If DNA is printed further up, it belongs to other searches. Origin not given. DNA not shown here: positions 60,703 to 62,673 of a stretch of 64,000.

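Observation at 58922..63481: Translationally coupled ferredoxin / radical-SAM / DUF116::polyprenyl-synthase / prenyltransferase-repeat operon: candidate undescribed isoprenoid-modifying system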

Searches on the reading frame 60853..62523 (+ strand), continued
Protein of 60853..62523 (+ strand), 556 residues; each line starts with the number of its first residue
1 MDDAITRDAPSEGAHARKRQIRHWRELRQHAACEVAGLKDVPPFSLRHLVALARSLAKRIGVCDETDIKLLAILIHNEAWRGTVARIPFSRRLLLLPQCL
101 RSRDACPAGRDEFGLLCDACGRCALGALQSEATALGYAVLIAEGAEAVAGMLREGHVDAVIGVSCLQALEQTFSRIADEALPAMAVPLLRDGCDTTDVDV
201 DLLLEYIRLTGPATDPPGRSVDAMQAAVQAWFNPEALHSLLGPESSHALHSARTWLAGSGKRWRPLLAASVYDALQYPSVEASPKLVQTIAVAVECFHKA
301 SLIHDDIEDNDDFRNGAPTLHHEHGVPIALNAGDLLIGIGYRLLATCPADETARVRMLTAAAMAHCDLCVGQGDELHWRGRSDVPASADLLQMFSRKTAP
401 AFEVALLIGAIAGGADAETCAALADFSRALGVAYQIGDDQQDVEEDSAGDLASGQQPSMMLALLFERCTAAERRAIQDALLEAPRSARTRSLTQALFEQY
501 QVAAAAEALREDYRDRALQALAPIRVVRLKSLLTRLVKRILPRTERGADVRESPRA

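Call 10: find_related_loci(query=A1, collection=genome_contigs, flank=10000)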
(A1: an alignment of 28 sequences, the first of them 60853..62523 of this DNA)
Query A1 (556 aa) in genome_contigs; peptide patterns used: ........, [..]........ (x = any residue, [..] = any of these).
600 stretches matched a pattern (row limit reached: there are more); 595 encode a relative of the query (tblastn E <= 1e-3); the best 80 are kept; 80 distinct loci.
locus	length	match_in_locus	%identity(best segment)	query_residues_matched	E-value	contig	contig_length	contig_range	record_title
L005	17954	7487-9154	84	1-556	0e+0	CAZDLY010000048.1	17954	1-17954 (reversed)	MAG TPA_asm: uncultured Akkermansia sp. isolate SRP272421_co3_415 genome assembly, contig: NODE_7739_length_17954_cov_16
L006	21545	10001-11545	45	27-541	6e-134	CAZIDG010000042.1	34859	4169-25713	MAG TPA_asm: uncultured Verrucomicrobiota bacterium isolate SRP216815_co1_263 genome assembly, contig: NODE_1317_length_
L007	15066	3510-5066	43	20-541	1e-132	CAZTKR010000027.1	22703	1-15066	MAG TPA_asm: uncultured bacterium isolate binchicken_co334_18 genome assembly, contig: NODE_3787_length_22703_cov_5.6867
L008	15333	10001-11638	42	4-545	2e-130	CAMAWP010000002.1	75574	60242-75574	MAG: Akkermansia muciniphila isolate MaH-09apr19-44 genome assembly, contig: MaH-09apr19-C573, whole genome shotgun sequ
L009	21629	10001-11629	43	5-545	9e-130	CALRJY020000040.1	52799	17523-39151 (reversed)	MAG: Chitinophaga pinensis isolate JJ-GEL11-19-2-m1-bin235 genome assembly, contig: JJ-R1525-126-C100, whole genome shot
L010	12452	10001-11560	46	27-552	2e-128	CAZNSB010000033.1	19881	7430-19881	MAG TPA_asm: uncultured Planctomycetaceae bacterium isolate SRP068000_co1_132 genome assembly, contig: NODE_3748_length_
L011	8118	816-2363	44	41-552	4e-128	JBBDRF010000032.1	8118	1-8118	MAG: Phycisphaeraceae bacterium isolate LejiaC_63_19 Lejia_C_20198_length_8118_cov_12, whole genome shotgun sequence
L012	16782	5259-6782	45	35-546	4e-128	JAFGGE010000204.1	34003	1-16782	MAG: Sedimentisphaerales bacterium isolate Zod_Metabat.1370 k87_8137558, whole genome shotgun sequence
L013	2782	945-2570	43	4-545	1e-133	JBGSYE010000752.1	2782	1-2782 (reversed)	MAG: Chthoniobacteraceae bacterium isolate JTS-RE83 k141_12502154, whole genome shotgun sequence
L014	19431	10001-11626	43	4-545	2e-127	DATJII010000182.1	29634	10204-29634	MAG TPA_asm: Candidatus Limnocylindria bacterium isolate SMAG_U15534 k141_6459138, whole genome shotgun sequence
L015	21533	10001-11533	43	35-545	6e-127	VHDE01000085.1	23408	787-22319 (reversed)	MAG: Verrucomicrobia bacterium isolate K_Offshore_80m_m1_157 K_Offshore_80m_m1_157_Ga0194132_10004578, whole genome shot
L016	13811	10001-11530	42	27-541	5e-127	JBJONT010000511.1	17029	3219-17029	MAG: Planctomycetota bacterium isolate umpqua_2019_sw_WHONDRS-S19S_0079_B_bin.26 scaffold_1904436, whole genome shotgun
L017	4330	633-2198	42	27-552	1e-128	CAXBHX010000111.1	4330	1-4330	MAG TPA_asm: uncultured Verrucomicrobiales bacterium isolate ERR2762141_concoct_4 genome assembly, contig: ERZ3421844.18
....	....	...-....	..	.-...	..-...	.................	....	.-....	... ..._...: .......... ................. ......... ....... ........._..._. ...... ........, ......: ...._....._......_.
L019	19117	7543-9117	44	20-545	2e-129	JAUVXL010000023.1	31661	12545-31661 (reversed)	MAG: Sedimentisphaerales bacterium isolate CSMAG_1215 CSMAG_1215_k141_892825_length_31661_cov_13.9802, whole genome shot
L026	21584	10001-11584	43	10-541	9e-126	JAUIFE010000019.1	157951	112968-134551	MAG: Holophagae bacterium isolate 8_bin.70 NODE_198_length_157951_cov_49.321998, whole genome shotgun sequence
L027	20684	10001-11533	43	35-545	2e-125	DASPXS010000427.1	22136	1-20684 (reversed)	MAG TPA_asm: Haliangiales bacterium isolate SMAG_U11573 k141_344136, whole genome shotgun sequence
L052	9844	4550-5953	46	72-541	2e-121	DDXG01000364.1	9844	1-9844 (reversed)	MAG TPA_asm: Phycisphaerales bacterium UBA2266 UBA2266_contig_72569, whole genome shotgun sequence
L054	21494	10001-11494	41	41-541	3e-121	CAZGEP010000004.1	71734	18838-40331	MAG TPA_asm: uncultured Planctomycetota bacterium isolate SRP141376_co2_16 genome assembly, contig: NODE_951_length_7173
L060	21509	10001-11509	44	41-541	4e-120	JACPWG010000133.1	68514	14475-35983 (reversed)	MAG: Planctomycetota bacterium isolate NC_groundwater_805_Pr6_B-0.1um_69_24 kurt_kritikos_18_scaffold_5048, whole genome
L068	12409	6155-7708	44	20-541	3e-119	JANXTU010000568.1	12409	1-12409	MAG: Fimbriiglobus sp. isolate 339R_metabat_14 339R_k141_129421, whole genome shotgun sequence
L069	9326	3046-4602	42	20-541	4e-119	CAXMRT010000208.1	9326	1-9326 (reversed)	MAG: uncultured Gemmatimonadales bacterium isolate 07C-BC-St05_bin.6.orig genome assembly, contig: k141_3470531, whole g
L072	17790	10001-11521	44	35-541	2e-118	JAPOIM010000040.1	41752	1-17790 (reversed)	MAG: Planctomycetota bacterium isolate bin36 NODE_40_length_41752_cov_2.414445, whole genome shotgun sequence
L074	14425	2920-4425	42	41-545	2e-118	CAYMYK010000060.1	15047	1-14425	MAG TPA_asm: uncultured Pirellulales bacterium isolate SRP214966_co5_301 genome assembly, contig: NODE_3466_length_15047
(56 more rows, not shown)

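Call 17: search_protein_families(library=pfam, proteins=[L026:12627-14507:+, L069:872-2011:+, L068:1583-2077:+, L072:14394-15578:-, L027:5661-6356:-, L052:7781-8419:-, L074:1250-2809:+, L054:8412-9887:+, L052:2823-3851:-, L060:14607-15371:-], max_evalue=0.01)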
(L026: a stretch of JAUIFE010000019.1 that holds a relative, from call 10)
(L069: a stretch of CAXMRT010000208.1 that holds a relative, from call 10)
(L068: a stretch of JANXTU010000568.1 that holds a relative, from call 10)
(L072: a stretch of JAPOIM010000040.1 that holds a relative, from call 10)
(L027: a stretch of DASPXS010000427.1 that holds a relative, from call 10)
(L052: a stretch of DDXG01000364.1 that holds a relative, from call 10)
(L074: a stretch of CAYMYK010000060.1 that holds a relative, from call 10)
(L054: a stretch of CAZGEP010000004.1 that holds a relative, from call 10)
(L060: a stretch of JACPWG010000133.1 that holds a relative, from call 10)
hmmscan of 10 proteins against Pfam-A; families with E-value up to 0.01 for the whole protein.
L026:12627-14507:+ (626 aa): 4 families
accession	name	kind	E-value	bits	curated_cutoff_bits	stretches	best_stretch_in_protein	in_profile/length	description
PF13243.12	SQHop_cyclase_C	-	2.8e-34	119.1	26.1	2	295-521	4-228/319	Squalene-hopene cyclase C-terminal domain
PF13249.12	SQHop_cyclase_N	-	1.8e-15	57.3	26.2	1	24-130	6-111/291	Squalene-hopene cyclase N-terminal domain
PF00432.27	Prenyltrans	-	1.4e-12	48.1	26.5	0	49-124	134-207/304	Prenyltransferase alpha-alpha toroid domain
PF07678.20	TED_complement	-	9.4e-08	31.9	22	0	243-279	146-188/312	A-macroglobulin TED domain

L069:872-2011:+ (379 aa): 3 families
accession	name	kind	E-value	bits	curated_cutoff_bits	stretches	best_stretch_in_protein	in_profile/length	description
PF02492.25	cobW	-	4.6e-22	78.9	20.7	1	13-190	3-172/180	CobW/HypB/UreG, nucleotide-binding domain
PF03308.22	MeaB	-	0.00017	21.2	23.1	1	10-52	33-75/273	Methylmalonyl Co-A mutase-associated GTPase MeaB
PF00448.28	SRP54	-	0.0006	19.9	22.7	1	12-47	3-38/196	SRP54-type protein, GTPase domain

L068:1583-2077:+ (164 aa): 1 family
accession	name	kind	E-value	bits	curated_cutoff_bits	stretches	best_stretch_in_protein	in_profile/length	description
PF01597.25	GCV_H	-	9.6e-14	51.8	22.2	1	25-123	2-99/122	Glycine cleavage H-protein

L072:14394-15578:- (394 aa): 1 family
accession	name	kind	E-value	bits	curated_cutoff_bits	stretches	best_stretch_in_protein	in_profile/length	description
PF00266.25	Aminotran_5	-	4.6e-41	141.5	21.5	1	10-368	2-366/371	Aminotransferase class-V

L027:5661-6356:- (231 aa): 0 families

L052:7781-8419:- (212 aa): 0 families

L074:1250-2809:+ (519 aa): 1 family
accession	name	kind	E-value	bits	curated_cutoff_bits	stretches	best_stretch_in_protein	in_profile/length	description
PF04055.27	Radical_SAM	-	2.8e-14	54.1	29.5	1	225-411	1-166/166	Radical SAM superfamily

L054:8412-9887:+ (491 aa): 4 families
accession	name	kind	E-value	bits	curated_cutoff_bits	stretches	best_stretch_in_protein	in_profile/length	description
PF00884.28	Sulfatase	-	3.7e-51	174.7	25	1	5-356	1-301/301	Sulfatase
PF16347.10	SGSH_C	-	7.3e-17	62.4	29.3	1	313-437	10-150/154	N-sulphoglucosamine sulphohydrolase, C-terminal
PF01663.27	Phosphodiest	-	8.4e-10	39.2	23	1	8-299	2-220/342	Type I phosphodiesterase / nucleotide pyrophosphatase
PF02995.22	DUF229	-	0.002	17.3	25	1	264-313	307-356/496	Protein of unknown function (DUF229)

L052:2823-3851:- (342 aa): 0 families

L060:14607-15371:- (254 aa): 0 families

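Call 20: search_solved_structures(query=window:60853-62523:+, max_evalue=0.001)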
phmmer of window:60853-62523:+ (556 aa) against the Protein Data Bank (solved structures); distinct sequences matched with E-value up to 0.001: 134 (the best 60 are shown).
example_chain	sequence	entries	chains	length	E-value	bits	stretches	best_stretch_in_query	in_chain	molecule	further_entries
1wy0_A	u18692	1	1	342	8e-28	100.6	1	239-447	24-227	geranylgeranyl pyrophosphate synthetase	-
7my6_A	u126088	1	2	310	6.3e-24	87.7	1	236-445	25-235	Farnesyl-diphosphate synthase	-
7my7_AAA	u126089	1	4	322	7.5e-24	87.5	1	236-445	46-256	Farnesyl-diphosphate synthase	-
7mxz_AAA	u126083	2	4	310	4.8e-23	84.8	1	250-452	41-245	Geranylgeranyl pyrophosphate synthase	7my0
7my1_AAA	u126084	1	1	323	6.2e-23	84.5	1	250-451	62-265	Geranylgeranyl pyrophosphate synthase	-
5jfq_A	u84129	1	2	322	6.9e-23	84.3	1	235-444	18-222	Geranylgeranyl Pyrophosphate Synthetase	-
6sxl_A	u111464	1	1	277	1.9e-22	82.9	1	251-444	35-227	Geranylgeranyl pyrophosphate synthase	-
5ayp_A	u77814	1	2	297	3.5e-22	82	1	255-450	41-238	Farnesyl diphosphate synthase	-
7lbj_A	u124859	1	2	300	4.2e-22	81.7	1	244-448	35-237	Geranyltranstransferase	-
3p41_A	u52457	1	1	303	7.4e-22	80.9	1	220-448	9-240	Geranyltranstransferase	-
6sxn_D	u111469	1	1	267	9.5e-22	80.6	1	251-439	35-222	Geranylgeranyl pyrophosphate synthase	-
2j1p_A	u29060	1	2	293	1.5e-21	80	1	248-447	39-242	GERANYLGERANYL PYROPHOSPHATE SYNTHETASE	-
6kd7_A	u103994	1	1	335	3.7e-21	78.6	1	258-524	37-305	Polyprenyl synthetase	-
5e8l_A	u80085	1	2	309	4.1e-21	78.5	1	244-448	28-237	Heterodimeric geranylgeranyl pyrophosphate synthase large subunit 1, chloroplastic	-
5xn5_A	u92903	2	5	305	4.1e-21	78.5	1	239-448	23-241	Os07g0580900 protein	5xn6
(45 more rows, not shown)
